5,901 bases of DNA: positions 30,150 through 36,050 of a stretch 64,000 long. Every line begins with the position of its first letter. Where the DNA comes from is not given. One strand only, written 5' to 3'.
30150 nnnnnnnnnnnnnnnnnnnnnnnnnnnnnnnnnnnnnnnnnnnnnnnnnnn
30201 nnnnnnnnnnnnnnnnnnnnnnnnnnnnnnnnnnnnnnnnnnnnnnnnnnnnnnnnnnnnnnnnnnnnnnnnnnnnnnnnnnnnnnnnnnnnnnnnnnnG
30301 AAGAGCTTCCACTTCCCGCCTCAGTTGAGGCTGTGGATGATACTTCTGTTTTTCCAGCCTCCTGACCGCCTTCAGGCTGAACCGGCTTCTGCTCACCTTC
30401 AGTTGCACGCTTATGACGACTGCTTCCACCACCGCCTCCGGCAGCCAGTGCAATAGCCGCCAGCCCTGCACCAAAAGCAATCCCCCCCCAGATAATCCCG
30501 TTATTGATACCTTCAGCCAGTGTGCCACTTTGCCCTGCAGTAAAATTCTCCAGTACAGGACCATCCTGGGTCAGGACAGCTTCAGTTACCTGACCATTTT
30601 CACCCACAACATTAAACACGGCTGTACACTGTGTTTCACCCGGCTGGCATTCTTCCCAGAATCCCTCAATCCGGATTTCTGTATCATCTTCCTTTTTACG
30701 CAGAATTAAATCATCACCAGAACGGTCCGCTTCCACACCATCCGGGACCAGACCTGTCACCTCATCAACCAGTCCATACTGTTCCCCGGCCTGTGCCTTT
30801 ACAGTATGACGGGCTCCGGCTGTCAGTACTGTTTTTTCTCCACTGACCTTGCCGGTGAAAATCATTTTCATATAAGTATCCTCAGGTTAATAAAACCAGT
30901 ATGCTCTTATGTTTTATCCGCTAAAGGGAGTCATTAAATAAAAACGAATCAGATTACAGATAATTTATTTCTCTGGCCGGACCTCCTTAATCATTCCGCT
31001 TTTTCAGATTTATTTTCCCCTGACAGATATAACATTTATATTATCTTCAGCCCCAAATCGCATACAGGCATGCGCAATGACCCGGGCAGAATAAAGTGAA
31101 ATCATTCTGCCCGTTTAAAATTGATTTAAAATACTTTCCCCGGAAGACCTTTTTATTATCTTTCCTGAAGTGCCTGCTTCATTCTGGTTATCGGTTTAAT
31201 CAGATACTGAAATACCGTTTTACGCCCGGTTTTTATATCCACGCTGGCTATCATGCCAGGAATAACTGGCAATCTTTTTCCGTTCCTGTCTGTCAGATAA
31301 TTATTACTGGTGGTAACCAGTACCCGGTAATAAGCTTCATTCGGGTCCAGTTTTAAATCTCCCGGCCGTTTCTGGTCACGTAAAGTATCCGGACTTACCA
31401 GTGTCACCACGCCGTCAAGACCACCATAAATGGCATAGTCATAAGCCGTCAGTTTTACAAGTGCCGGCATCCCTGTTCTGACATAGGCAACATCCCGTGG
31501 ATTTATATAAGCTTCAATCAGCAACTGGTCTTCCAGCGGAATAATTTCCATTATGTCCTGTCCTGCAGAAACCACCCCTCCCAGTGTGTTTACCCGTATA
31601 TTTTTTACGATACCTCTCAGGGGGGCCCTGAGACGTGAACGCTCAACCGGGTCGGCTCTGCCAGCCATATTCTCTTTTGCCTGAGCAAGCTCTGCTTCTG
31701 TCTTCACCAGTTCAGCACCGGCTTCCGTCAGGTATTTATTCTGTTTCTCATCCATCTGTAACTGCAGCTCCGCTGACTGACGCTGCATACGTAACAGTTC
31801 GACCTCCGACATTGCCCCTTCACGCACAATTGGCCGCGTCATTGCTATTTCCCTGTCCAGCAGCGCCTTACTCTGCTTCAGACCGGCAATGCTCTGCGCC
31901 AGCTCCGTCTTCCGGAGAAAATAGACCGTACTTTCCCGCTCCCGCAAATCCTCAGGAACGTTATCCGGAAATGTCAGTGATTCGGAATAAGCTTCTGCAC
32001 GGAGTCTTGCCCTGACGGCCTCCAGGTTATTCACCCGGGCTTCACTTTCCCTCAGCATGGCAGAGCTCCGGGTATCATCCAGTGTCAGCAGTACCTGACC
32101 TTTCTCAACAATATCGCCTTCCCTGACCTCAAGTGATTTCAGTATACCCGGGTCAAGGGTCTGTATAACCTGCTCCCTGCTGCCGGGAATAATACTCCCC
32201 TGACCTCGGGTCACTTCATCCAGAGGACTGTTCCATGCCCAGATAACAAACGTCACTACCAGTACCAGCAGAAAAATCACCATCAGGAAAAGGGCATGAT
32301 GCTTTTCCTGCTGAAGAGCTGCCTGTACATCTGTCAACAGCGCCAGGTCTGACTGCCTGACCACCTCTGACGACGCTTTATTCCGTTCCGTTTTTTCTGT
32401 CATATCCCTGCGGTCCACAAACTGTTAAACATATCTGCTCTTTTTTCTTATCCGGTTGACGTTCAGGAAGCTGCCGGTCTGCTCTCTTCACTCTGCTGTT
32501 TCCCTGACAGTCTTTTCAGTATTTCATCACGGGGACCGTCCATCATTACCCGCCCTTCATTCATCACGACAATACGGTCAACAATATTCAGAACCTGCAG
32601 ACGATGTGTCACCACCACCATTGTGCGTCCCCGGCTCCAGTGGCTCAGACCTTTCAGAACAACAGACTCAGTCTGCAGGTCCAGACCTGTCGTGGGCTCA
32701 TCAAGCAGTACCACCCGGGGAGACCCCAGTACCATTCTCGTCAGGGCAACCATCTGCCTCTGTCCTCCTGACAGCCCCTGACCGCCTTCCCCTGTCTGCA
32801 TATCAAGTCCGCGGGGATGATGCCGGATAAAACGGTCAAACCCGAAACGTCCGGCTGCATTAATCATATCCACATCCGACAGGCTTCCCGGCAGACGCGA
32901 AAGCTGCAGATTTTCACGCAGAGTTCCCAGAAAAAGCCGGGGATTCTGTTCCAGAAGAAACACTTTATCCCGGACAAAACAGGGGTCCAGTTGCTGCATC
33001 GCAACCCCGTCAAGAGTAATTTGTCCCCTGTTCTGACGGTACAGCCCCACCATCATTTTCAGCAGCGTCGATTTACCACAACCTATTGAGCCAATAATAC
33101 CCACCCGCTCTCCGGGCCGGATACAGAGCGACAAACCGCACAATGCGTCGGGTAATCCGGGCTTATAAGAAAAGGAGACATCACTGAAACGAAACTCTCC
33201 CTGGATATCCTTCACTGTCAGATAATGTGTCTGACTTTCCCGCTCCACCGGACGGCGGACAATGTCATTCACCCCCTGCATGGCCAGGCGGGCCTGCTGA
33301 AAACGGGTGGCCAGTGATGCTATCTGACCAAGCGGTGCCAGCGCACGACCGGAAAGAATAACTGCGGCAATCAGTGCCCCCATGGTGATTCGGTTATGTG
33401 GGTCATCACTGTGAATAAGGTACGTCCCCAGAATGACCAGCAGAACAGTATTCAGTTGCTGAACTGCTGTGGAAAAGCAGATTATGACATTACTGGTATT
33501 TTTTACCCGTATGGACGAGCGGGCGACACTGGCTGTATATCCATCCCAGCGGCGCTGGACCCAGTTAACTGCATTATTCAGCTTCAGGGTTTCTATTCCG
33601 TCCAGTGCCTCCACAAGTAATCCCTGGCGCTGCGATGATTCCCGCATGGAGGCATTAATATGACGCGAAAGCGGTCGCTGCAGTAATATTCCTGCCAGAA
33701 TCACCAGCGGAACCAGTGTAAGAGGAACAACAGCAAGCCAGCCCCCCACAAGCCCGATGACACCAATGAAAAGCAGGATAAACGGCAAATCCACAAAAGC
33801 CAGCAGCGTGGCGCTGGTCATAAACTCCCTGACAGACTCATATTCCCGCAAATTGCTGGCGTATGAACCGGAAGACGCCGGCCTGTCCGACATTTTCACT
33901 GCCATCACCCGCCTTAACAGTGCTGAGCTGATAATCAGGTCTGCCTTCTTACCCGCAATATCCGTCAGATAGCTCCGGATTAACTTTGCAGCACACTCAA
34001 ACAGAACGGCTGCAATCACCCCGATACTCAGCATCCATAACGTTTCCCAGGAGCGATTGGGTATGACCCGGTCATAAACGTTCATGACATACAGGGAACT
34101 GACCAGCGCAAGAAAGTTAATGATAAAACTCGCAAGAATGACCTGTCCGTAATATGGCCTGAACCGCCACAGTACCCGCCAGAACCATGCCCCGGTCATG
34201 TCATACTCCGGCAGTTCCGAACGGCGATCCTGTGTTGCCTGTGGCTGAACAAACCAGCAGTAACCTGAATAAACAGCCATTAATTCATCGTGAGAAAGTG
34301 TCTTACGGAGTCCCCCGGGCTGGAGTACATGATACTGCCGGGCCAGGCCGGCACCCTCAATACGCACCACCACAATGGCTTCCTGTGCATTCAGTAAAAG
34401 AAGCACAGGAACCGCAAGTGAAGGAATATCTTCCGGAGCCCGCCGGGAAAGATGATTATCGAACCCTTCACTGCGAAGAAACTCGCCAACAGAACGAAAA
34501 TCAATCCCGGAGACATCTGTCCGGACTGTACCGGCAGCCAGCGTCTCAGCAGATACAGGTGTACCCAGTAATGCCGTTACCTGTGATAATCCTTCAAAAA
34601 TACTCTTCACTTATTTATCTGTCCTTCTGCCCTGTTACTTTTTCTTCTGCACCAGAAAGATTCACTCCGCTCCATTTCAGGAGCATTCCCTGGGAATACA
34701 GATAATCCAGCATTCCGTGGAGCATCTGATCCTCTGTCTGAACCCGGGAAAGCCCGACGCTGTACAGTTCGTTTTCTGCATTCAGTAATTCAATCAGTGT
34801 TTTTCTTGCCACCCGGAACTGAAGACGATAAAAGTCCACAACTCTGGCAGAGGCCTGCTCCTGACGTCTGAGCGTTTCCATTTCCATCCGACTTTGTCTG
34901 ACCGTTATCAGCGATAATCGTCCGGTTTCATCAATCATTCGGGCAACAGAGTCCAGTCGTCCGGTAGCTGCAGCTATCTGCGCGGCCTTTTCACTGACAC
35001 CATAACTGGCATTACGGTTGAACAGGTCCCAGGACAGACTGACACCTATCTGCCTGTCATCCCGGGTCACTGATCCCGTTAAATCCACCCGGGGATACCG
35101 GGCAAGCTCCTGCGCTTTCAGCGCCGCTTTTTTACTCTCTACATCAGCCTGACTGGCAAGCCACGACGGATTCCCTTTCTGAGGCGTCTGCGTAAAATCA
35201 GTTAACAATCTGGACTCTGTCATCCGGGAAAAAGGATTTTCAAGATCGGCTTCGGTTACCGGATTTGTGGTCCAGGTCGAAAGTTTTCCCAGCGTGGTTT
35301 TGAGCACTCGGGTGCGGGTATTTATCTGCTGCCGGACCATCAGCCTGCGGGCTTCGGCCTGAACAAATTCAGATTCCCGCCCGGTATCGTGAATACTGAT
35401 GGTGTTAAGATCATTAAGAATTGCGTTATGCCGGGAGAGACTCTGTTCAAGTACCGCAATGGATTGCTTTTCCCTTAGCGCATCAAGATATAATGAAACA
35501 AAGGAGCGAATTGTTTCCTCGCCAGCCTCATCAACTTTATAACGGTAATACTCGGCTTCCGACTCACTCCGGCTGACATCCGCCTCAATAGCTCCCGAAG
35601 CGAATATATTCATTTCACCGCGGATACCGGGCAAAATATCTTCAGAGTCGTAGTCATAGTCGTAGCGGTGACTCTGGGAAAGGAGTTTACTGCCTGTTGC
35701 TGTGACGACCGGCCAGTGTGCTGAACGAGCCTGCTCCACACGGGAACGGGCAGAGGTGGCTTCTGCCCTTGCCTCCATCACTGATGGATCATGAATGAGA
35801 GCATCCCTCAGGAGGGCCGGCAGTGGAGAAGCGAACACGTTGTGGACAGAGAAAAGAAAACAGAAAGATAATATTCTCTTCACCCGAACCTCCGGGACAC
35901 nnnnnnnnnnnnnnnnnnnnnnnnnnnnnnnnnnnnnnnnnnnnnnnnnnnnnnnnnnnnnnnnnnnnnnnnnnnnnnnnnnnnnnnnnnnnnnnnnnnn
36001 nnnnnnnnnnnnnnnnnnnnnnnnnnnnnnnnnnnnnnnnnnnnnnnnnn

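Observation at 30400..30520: N-terminal Gly/Ala-rich hydrophobic segment in the giant adhesin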

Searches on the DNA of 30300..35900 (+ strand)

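Call 6: search_dna_similar(query=window:30300-35900:+, collection=ecoli_genomes, mode=near, max_rows=10)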
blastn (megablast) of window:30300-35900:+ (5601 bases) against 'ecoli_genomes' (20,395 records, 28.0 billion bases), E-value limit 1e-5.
Records with a match: 316; places in all: 329; records where one place covers at least 80% of the query: 298.
Genomes with a match: 314 of 5426; with a place that covers at least 80% of the query: 297. Places per genome that has any: lowest 1, median 1, highest 2. On chromosomes: 295 places; on plasmids: 34.
Best place of each record, by identity: >=99% 29; 95-99% 9; 90-95% 276; 80-90% 2.
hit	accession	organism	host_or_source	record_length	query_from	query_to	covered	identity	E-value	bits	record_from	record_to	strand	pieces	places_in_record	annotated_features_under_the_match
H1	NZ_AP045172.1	Escherichia coli strain JNEC-KY176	Homo sapiens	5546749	8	5601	100%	99.5%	0e+0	10176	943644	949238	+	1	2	type I secretion system permease/ATPase | TolC family protein | HlyD family type I secretion periplasmic adaptor subunit | GA-like domain-containing protein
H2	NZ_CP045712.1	Escherichia coli strain FHI_NMBU_11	Homo sapiens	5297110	8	5601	100%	99.5%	0e+0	10165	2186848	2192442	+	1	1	type I secretion system permease/ATPase | TolC family protein | HlyD family type I secretion periplasmic adaptor subunit | GA-like domain-containing protein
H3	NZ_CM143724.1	Escherichia coli strain CFIAFB20190167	food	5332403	8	5601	100%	99.5%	0e+0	10165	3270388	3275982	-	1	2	type I secretion system permease/ATPase | TolC family protein | HlyD family type I secretion periplasmic adaptor subunit | GA-like domain-containing protein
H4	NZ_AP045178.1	Escherichia coli strain JNEC-KY202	Homo sapiens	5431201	8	5601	100%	99.4%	0e+0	10159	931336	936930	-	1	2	type I secretion system permease/ATPase | TolC family protein | HlyD family type I secretion periplasmic adaptor subunit | GA-like domain-containing protein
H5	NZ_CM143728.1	Escherichia coli strain CFIAFB20190157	food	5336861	1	5601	100%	99.3%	0e+0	10128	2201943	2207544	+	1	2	type I secretion system permease/ATPase | TolC family protein | HlyD family type I secretion periplasmic adaptor subunit | GA-like domain-containing protein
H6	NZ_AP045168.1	Escherichia coli strain JNEC-KY172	Homo sapiens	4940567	1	5601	100%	99.3%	0e+0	10111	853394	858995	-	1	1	type I secretion system permease/ATPase | TolC family protein | HlyD family type I secretion periplasmic adaptor subunit | GA-like domain-containing protein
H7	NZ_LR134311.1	Escherichia coli strain NCTC9113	missing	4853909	1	5601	100%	99.3%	0e+0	10111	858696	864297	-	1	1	type I secretion system permease/ATPase | TolC family protein | HlyD family type I secretion periplasmic adaptor subunit | GA-like domain-containing protein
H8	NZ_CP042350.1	Escherichia coli strain RM10410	crow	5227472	1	5601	100%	99.3%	0e+0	10109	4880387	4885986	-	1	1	type I secretion system permease/ATPase | TolC family protein | HlyD family type I secretion periplasmic adaptor subunit | GA-like domain-containing protein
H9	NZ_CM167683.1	Escherichia coli strain NCCP 13963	Homo sapiens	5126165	1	5601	100%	99.2%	0e+0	10105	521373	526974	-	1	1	type I secretion system permease/ATPase | TolC family protein | HlyD family type I secretion periplasmic adaptor subunit | GA-like domain-containing protein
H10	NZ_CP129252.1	Escherichia coli strain STEC1585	Homo sapiens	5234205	8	5601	100%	99.3%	0e+0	10120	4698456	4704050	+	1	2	type I secretion system permease/ATPase | TolC family protein | HlyD family type I secretion periplasmic adaptor subunit | GA-like domain-containing protein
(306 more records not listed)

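Call 8: get_annotated_region(hit=H1, flank=12000)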
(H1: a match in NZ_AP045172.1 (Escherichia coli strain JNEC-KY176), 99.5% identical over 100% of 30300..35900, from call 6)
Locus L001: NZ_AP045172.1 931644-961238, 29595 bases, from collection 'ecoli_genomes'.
description: Escherichia coli strain JNEC-KY176 chromosome, complete genome
organism: Escherichia coli strain JNEC-KY176 (NCBI taxid 562)
replicon: chromosome; assembly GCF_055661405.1
host: Homo sapiens; source: clinical; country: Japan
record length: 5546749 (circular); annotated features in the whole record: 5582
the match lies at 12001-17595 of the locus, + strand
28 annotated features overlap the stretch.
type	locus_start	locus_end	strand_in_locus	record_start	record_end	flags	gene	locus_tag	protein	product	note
CDS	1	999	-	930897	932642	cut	-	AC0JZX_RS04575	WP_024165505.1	3'-5' exonuclease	-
CDS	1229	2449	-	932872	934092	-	-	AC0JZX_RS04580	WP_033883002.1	phosphoadenosine phosphosulfate reductase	-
CDS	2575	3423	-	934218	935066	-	mscS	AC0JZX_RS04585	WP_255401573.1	small-conductance mechanosensitive channel MscS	-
CDS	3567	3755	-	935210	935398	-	-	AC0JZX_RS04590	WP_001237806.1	YqaE/Pmp3 family membrane protein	-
CDS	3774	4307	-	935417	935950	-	-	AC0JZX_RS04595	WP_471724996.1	helix-turn-helix domain-containing protein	-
CDS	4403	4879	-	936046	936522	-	-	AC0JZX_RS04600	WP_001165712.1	hypothetical protein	-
CDS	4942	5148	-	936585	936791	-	-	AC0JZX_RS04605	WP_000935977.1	hypothetical protein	-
CDS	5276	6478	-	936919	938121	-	-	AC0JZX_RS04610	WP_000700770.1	YadA-like family protein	-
CDS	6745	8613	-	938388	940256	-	-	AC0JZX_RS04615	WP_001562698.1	hypothetical protein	-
CDS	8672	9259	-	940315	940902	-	-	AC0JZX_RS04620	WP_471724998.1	hypothetical protein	-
CDS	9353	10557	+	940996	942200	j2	-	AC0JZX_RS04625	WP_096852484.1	IS3 family transposase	programmed frameshift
CDS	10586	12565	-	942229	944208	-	-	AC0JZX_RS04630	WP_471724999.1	GA-like domain-containing protein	-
CDS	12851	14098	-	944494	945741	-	-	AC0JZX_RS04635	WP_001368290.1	HlyD family type I secretion periplasmic adaptor subunit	-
CDS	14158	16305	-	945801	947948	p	-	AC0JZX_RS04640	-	type I secretion system permease/ATPase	internal stop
CDS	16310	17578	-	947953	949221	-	-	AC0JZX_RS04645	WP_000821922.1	TolC family protein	-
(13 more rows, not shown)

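Call 62: search_dna_similar(query=window:30380-30871:+, collection=ecoli_genomes, mode=distant, max_rows=14, rows=spread)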
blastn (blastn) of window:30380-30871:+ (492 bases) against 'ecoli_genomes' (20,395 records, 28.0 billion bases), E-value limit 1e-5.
Records with a match: 315; places in all: 328; records where one place covers at least 80% of the query: 315.
Genomes with a match: 314 of 5426; with a place that covers at least 80% of the query: 314. Places per genome that has any: lowest 1, median 1, highest 2. On chromosomes: 295 places; on plasmids: 33.
Best place of each record, by identity: >=99% 3; 95-99% 42; 90-95% 26; 80-90% 58; 60-80% 186.
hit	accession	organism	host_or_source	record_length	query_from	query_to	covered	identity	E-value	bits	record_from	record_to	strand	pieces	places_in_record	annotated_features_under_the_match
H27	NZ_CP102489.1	Escherichia coli O15:H18 strain ST69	Homo sapiens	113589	1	492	100%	99.6%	0e+0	879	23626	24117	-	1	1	GA-like domain-containing protein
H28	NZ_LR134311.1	Escherichia coli strain NCTC9113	missing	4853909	1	492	100%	98.4%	0e+0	852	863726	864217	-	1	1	GA-like domain-containing protein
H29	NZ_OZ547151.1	Escherichia coli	Homo sapiens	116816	1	492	100%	94.7%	0e+0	771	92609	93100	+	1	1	GA-like domain-containing protein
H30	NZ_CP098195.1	Escherichia coli strain Z0117EC0098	Canis lupus familiaris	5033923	50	492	90%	89.7%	2e-165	591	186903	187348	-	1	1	beta strand repeat-containing protein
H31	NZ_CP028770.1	Escherichia coli strain A4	possum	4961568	50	492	90%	80.8%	3e-111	410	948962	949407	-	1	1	Ig-like domain-containing protein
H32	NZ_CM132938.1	Escherichia coli strain 998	Homo sapiens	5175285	50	492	90%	80.8%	3e-111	410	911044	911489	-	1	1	Ig-like domain-containing protein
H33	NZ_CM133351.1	Escherichia coli strain DEF2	Mus musculus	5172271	50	492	90%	79.9%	8e-106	392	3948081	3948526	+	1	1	beta strand repeat-containing protein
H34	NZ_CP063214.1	Escherichia coli strain ERP001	Red panda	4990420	50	492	90%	79.6%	4e-104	388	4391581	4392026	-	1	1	beta strand repeat-containing protein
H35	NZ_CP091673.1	Escherichia coli strain KKo009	river water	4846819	50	492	90%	79.6%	4e-104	388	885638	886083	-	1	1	beta strand repeat-containing protein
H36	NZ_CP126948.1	Escherichia coli O78:H4 strain APEC E14033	Gallus gallus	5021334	50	492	90%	79.6%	4e-104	388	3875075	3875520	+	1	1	beta strand repeat-containing protein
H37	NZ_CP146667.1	Escherichia coli strain MS 16-3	Homo sapiens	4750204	50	492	90%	79.6%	4e-104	388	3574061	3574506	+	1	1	beta strand repeat-containing protein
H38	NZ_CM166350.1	Escherichia coli strain CH4793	Homo sapiens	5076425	50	492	90%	79.6%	4e-104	388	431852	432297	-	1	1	beta strand repeat-containing protein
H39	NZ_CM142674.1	Escherichia coli strain UID2309220036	Homo sapiens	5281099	50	492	90%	79.6%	4e-104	388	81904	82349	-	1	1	beta strand repeat-containing protein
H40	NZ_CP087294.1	Escherichia coli strain APEC E956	chicken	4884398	50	492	90%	79.1%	8e-100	373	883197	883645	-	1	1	beta strand repeat-containing protein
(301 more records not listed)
